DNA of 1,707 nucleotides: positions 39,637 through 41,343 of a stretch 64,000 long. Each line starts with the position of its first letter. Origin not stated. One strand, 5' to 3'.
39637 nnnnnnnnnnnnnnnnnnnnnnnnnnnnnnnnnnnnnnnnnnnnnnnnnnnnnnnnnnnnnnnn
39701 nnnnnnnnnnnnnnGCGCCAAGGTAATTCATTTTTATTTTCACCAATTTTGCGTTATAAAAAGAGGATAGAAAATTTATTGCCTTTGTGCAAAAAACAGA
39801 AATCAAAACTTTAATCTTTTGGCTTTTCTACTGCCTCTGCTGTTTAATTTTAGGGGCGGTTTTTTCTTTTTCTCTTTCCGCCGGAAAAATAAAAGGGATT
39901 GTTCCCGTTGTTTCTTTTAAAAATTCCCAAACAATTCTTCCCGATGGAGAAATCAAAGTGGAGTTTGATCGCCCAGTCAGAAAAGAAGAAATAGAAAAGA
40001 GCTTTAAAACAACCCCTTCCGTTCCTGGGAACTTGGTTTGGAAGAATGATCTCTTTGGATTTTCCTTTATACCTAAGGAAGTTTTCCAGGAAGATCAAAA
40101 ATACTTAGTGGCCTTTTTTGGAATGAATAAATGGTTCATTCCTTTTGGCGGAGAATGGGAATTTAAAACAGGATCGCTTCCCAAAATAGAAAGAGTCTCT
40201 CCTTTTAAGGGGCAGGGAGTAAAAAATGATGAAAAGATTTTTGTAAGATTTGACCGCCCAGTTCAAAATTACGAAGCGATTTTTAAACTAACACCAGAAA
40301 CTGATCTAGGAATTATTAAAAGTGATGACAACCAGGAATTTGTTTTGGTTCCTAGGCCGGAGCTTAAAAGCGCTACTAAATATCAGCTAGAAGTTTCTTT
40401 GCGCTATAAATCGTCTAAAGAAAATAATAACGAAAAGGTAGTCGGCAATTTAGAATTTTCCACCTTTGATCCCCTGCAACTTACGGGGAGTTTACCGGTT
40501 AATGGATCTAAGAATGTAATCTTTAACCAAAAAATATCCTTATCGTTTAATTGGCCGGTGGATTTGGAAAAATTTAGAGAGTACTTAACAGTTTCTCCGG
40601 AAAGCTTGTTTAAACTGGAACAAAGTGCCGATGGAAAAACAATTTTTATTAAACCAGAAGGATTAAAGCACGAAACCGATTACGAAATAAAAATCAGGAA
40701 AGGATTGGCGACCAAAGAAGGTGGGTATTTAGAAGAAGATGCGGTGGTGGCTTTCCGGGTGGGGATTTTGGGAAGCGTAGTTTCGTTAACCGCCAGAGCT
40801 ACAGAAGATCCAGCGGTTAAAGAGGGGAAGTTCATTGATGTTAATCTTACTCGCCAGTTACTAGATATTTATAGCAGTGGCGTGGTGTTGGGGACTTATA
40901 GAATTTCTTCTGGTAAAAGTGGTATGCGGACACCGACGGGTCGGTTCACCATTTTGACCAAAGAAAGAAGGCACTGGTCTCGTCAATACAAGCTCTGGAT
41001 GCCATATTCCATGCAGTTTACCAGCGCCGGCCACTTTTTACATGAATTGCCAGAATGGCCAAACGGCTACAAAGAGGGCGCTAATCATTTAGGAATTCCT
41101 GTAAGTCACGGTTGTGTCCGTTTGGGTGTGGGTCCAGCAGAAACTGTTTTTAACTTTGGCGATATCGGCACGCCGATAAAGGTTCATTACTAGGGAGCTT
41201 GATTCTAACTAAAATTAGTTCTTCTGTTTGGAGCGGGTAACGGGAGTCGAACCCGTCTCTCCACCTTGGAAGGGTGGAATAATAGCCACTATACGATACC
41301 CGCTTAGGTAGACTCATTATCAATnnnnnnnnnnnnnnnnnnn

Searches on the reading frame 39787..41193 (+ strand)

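Call 67: search_protein_families(library=pfam, proteins=[window:39787-41193:+], max_evalue=0.00001)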
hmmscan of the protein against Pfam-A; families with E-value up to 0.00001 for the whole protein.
window:39787-41193:+ (468 aa): 2 families
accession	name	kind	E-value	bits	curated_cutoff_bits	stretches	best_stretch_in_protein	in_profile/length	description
PF13205.12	Big_5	-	9.7e-21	74.9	23.6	1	229-323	4-103/105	Bacterial Ig-like domain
PF03734.19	YkuD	-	8.4e-18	65.8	23.4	1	348-466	2-146/146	L,D-transpeptidase catalytic domain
